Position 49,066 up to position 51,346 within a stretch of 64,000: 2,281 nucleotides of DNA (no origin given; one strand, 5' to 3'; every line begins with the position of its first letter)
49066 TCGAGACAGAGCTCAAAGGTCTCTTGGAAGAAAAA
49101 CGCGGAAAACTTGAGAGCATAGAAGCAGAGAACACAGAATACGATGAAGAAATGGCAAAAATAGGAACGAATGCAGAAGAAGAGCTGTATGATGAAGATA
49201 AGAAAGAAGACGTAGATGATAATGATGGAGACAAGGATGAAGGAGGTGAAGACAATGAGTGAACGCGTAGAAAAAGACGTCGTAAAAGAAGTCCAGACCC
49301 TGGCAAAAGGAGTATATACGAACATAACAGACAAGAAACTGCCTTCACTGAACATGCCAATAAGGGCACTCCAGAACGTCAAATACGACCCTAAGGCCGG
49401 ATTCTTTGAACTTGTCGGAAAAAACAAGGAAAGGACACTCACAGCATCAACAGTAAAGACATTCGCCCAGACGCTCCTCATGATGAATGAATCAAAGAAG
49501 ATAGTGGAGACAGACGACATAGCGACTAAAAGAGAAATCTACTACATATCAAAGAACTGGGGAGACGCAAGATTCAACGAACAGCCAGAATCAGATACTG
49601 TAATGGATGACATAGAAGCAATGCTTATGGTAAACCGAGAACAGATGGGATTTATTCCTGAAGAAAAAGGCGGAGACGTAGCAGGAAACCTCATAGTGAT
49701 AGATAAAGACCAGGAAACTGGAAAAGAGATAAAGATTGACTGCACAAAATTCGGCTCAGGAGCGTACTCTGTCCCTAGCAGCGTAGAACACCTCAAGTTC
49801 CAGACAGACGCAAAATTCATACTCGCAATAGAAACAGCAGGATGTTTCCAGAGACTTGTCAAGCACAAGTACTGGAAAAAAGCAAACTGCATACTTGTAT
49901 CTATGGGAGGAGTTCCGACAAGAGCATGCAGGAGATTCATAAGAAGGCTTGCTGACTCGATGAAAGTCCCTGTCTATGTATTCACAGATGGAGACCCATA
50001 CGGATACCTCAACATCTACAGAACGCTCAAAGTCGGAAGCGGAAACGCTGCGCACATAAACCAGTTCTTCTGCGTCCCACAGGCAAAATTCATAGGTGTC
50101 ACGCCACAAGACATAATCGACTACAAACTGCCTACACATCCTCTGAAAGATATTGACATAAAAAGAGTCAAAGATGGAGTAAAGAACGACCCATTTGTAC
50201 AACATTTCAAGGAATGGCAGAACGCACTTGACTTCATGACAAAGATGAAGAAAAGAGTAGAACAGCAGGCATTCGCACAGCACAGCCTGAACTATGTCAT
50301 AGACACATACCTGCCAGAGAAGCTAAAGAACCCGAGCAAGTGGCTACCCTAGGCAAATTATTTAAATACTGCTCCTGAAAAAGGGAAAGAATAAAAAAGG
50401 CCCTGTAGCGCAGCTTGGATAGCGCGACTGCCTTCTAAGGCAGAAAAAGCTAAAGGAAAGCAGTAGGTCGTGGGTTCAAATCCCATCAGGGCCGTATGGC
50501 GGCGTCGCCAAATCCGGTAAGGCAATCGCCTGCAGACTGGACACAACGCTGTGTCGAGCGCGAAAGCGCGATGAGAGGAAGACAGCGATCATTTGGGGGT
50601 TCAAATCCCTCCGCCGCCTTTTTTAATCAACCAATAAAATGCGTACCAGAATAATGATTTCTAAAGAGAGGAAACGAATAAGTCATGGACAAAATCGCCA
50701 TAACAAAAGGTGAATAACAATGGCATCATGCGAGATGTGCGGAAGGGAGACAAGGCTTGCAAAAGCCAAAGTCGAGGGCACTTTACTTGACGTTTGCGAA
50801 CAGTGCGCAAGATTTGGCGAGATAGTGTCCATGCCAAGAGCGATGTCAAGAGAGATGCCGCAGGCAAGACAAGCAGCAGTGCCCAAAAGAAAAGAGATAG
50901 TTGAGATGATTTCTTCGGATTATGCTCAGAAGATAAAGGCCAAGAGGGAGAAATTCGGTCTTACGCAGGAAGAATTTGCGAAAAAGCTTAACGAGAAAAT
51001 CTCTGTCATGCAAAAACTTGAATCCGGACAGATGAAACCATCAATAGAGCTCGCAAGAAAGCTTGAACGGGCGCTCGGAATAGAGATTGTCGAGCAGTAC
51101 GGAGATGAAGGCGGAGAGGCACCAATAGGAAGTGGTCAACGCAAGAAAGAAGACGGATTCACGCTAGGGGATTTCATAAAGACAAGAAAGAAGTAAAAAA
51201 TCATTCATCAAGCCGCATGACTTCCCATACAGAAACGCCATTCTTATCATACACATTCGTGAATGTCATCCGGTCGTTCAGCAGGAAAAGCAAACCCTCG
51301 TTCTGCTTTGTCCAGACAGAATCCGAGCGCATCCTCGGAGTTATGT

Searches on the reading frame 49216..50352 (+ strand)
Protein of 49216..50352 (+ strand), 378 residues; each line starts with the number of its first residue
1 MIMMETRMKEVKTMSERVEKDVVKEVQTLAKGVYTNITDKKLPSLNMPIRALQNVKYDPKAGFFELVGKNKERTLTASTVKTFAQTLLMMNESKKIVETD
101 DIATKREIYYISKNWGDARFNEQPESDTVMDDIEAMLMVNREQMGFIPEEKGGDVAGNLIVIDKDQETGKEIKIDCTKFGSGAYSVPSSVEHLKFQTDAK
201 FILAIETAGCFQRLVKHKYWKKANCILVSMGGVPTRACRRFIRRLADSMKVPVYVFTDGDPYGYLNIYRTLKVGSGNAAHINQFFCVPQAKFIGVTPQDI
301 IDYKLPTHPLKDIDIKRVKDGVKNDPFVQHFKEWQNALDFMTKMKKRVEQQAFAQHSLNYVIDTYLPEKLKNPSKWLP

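Call 20: search_protein_families(library=pfam, proteins=[window:49216-50352:+], max_evalue=0.001)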
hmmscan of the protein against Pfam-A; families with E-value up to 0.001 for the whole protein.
window:49216-50352:+ (378 aa): 3 families
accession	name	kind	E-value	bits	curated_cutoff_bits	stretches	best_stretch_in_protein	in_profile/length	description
PF21180.3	TOP6A-Spo11_Toprim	-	2.2e-61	207.2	24.1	1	201-370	1-170/170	Topoisomerase 6 subunit A/Spo11, Toprim domain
PF20768.2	Topo_VI_alpha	-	1e-18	67.3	23.6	1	149-198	1-49/50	All-beta domain in DNA topoisomerase VI alpha subunit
PF04406.19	TP6A_N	-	4.6e-16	58.8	26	1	81-145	1-61/62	Type IIB DNA topoisomerase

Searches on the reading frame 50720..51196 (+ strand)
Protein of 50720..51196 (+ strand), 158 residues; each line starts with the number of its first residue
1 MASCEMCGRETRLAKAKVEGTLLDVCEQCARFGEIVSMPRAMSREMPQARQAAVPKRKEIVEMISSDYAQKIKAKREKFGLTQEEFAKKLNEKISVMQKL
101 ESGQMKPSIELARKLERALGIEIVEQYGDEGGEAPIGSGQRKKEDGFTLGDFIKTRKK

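Call 62: search_protein_families(library=pfam, proteins=[window:50720-51196:+], max_evalue=0.0001)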
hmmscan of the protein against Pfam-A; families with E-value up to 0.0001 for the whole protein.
window:50720-51196:+ (158 aa): 2 families
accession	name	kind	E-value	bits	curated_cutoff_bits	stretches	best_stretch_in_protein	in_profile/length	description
PF01381.28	HTH_3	-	1.3e-13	51.2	23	1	72-125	1-54/55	Helix-turn-helix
PF24250.1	HVO_2718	-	3.4e-05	24.1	30.3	0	3-40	17-55/173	Transcription regulator HVO_2718-like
